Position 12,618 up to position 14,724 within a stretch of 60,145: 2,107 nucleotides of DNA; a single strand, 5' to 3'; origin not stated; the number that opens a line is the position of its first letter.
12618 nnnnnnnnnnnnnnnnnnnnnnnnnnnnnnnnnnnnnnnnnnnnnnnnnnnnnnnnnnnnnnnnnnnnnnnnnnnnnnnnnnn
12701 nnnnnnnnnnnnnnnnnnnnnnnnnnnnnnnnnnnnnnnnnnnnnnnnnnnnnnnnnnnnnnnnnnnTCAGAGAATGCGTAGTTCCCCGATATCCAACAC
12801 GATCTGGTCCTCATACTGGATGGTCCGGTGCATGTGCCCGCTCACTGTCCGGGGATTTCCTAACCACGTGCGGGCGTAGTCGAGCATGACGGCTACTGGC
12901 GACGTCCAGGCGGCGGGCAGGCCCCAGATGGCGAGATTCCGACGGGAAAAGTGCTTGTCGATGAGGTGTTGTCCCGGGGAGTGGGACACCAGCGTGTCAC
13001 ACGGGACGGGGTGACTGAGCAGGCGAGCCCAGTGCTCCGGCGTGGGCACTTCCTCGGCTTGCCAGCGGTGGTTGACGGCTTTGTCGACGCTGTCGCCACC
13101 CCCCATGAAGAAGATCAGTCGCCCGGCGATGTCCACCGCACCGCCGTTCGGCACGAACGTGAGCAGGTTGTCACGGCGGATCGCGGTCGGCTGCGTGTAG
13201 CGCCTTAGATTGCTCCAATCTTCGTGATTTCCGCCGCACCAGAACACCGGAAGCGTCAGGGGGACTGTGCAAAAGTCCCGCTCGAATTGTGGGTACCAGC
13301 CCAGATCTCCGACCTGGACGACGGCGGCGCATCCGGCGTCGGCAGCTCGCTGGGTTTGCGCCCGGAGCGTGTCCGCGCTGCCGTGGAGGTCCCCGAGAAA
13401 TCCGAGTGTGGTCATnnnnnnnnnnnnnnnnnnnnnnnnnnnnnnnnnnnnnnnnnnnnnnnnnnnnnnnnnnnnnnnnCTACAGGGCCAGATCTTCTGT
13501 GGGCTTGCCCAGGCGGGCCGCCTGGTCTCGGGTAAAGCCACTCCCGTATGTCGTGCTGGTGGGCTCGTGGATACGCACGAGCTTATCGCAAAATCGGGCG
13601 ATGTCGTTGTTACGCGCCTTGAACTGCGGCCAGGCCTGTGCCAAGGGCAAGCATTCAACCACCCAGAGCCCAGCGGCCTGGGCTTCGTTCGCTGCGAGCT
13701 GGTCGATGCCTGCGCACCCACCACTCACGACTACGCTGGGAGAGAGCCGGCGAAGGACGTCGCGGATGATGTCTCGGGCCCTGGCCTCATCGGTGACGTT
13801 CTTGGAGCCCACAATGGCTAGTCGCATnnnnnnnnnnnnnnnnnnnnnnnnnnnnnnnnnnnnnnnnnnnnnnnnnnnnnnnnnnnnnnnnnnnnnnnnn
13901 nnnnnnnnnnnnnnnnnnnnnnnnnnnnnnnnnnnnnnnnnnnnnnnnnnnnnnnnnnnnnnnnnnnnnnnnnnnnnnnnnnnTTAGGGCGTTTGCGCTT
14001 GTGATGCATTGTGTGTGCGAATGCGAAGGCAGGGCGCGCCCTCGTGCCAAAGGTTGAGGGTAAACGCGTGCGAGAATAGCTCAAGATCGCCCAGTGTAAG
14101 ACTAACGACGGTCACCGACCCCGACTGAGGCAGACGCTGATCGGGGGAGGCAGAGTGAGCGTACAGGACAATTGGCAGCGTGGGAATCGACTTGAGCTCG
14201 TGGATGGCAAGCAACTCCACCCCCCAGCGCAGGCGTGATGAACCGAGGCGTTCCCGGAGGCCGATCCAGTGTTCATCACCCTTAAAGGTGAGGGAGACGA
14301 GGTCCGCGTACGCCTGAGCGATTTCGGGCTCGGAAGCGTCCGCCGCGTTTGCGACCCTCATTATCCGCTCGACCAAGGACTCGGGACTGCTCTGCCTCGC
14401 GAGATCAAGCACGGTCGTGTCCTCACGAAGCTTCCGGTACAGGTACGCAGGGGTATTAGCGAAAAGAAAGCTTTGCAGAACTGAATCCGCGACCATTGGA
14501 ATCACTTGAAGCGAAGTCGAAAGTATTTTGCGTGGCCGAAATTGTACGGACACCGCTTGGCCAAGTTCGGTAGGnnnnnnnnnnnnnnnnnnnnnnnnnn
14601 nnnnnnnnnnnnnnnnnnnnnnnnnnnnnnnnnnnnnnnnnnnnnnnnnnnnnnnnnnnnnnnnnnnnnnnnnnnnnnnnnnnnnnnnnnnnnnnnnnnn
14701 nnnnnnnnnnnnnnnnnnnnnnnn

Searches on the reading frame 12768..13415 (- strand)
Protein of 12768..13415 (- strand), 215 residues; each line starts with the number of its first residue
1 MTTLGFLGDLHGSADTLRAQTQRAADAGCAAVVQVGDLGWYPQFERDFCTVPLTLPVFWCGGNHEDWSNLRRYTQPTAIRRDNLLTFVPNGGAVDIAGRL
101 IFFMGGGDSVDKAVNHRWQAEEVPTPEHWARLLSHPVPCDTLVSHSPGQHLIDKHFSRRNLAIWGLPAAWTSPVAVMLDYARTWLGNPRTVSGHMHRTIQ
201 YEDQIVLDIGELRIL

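Call 3: search_protein_families(library=pfam, proteins=[window:12768-13415:-], max_evalue=0.01)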
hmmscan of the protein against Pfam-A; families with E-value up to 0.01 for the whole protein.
window:12768-13415:- (215 aa): 1 family
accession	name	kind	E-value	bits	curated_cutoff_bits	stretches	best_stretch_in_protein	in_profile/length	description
PF00149.33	Metallophos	-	8e-12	46.4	21.5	1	4-167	3-173/191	Calcineurin-like phosphoesterase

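Call 10: search_protein_families(library=phrogs, proteins=[window:12768-13415:-], max_evalue=0.01)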
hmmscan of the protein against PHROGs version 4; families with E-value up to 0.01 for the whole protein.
window:12768-13415:- (215 aa): 1 family
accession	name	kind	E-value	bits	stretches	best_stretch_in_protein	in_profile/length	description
phrog_1649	-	other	1.6e-15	57.6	1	3-201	37-257/308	metallo-phosphoesterase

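Call 15: search_protein_families(library=ncbifam, proteins=[window:12768-13415:-], max_evalue=0.1)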
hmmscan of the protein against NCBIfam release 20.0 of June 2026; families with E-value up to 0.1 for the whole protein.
window:12768-13415:- (215 aa): 0 families

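Call 16: search_protein_families(library=padloc, proteins=[window:12768-13415:-], max_evalue=0.01)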
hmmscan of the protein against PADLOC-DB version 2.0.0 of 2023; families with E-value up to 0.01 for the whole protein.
window:12768-13415:- (215 aa): 0 families

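Call 50: search_solved_structures(query=window:12768-13415:-, max_evalue=1, show_alignments=1)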
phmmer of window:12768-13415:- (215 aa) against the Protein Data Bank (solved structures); distinct sequences matched with E-value up to 1: 7.
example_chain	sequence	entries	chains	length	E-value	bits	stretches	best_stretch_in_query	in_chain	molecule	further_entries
9cu5_H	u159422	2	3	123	0.12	14.9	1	89-166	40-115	LJF-085 heavy chain Fv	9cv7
6a3t_A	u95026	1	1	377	0.24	14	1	21-82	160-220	4-hydroxymandelate oxidase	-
9dmf_H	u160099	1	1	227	0.35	13.5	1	91-168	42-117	LJF-0085 Fab heavy chain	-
6ai7_A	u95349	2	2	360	0.61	12.7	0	21-82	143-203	4-hydroxymandelate oxidase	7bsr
5zzp_A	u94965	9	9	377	0.62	12.6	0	21-82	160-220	4-hydroxymandelate oxidase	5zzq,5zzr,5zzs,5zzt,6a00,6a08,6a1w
5zzx_A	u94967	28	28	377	0.65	12.6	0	21-82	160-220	4-hydroxymandelate oxidase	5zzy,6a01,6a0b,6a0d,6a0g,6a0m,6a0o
5zzz_A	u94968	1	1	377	0.68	12.5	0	21-82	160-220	4-hydroxymandelate oxidase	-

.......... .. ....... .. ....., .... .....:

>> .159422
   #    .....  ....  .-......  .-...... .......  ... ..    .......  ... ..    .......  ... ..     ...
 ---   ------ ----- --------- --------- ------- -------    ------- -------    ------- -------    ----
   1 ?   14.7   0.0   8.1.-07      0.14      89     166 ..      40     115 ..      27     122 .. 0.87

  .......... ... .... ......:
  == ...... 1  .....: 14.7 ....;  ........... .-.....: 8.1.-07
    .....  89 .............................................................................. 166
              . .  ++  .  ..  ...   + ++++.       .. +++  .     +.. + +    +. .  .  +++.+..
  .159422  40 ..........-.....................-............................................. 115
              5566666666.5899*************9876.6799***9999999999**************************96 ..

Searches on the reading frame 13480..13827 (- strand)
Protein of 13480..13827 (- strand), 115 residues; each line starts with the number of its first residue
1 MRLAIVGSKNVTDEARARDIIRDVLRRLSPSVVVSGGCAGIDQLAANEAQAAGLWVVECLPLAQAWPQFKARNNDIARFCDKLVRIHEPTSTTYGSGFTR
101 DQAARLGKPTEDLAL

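Call 3: search_protein_families(library=pfam, proteins=[window:13480-13827:-], max_evalue=0.01)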
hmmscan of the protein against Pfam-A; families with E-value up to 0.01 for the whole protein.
window:13480-13827:- (115 aa): 3 families
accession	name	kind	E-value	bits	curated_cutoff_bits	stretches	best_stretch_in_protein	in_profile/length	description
PF10686.14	YAcAr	-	1.3e-07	31.8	28.2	1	1-61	1-61/66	YspA, cpYpsA-related SLOG family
PF02481.21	DNA_processg_A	-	7.3e-06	25.7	29.6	1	3-57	47-101/212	DNA recombination-mediator protein A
PF15218.11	SPATA25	-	0.00077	19.7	27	1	28-112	34-123/228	Spermatogenesis-associated protein 25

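Call 10: search_protein_families(library=phrogs, proteins=[window:13480-13827:-], max_evalue=0.01)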
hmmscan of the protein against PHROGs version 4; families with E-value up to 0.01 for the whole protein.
window:13480-13827:- (115 aa): 2 families
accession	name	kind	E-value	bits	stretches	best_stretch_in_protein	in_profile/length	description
phrog_289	-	other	5e-06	26.7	1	1-84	23-112/500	GTP-binding domain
phrog_30585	-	DNA, RNA and nucleotide metabolism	0.0094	14.8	1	3-75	681-750/852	DNA repair protein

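Call 15: search_protein_families(library=ncbifam, proteins=[window:13480-13827:-], max_evalue=0.1)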
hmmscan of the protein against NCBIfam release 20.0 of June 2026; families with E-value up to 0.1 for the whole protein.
window:13480-13827:- (115 aa): 2 families
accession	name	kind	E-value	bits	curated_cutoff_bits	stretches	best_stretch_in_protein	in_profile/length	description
TIGR00732.1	dprA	equivalog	0.00064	19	191.15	1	2-51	46-95/220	DNA-processing protein DprA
TIGR00725.1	TIGR00725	hypoth_equivalog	0.0032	16.9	106.9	1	2-64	3-65/159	TIGR00725 family protein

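Call 16: search_protein_families(library=padloc, proteins=[window:13480-13827:-], max_evalue=0.01)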
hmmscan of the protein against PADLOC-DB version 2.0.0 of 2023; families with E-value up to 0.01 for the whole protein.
window:13480-13827:- (115 aa): 2 families
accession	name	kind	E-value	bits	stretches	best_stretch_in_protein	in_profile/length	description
PDLC03961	ShosA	-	1.3e-05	22.6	1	2-54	117-169/303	-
PDLC03927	PsyrA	-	2.6e-05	21.5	1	3-61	134-192/398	-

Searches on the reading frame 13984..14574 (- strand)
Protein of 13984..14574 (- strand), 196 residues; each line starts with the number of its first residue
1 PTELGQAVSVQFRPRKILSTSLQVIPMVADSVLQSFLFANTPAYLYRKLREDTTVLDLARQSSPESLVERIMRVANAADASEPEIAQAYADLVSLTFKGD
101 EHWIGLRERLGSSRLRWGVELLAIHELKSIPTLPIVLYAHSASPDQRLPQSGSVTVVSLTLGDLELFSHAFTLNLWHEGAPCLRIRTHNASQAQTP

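Call 3: search_protein_families(library=pfam, proteins=[window:13984-14574:-], max_evalue=0.01)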
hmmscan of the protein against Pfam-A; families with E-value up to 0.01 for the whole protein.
window:13984-14574:- (196 aa): 0 families

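Call 10: search_protein_families(library=phrogs, proteins=[window:13984-14574:-], max_evalue=0.01)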
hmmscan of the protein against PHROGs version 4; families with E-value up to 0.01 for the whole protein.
window:13984-14574:- (196 aa): 0 families

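Call 15: search_protein_families(library=ncbifam, proteins=[window:13984-14574:-], max_evalue=0.1)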
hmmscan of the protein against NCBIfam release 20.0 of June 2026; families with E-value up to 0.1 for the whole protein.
window:13984-14574:- (196 aa): 0 families

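Call 16: search_protein_families(library=padloc, proteins=[window:13984-14574:-], max_evalue=0.01)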
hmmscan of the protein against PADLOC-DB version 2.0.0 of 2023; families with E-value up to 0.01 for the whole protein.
window:13984-14574:- (196 aa): 0 families

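Call 74: search_protein_families(library=pfam, proteins=[window:13984-14574:-], max_evalue=5)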
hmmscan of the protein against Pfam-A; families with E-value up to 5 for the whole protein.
window:13984-14574:- (196 aa): 0 families

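Call 90: predict_structure(protein=window:13984-14496:-)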
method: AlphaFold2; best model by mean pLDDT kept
length: 170 residues; sequences in the alignment: 1
mean_pLDDT: 40.3   pTM: 0.35
mean pLDDT of the five models: 40.3, 35.1, 33.4, 33.3, 31.3
residues with pLDDT >= 90: 0; 70-90: 0; 50-70: 38; < 50: 132
segments of 3 or more residues with pLDDT < 50: 1-33, 76-81, 83-170
pLDDT, mean of each block of 10 residues (from residue 1): 25 33 42 57 60 53 55 48 41 34 34 35 38 36 33 35 28
secondary structure, 60 per line:
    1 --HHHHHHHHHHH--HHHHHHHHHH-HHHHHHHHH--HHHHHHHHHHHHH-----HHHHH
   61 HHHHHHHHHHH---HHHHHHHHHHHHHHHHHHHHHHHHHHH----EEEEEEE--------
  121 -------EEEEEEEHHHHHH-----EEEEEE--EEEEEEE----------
elements in order: H3-13 H16-25 H27-35 H38-50 H56-71 H75-101 E106-112 E128-134 H135-140 E146-151 E154-160
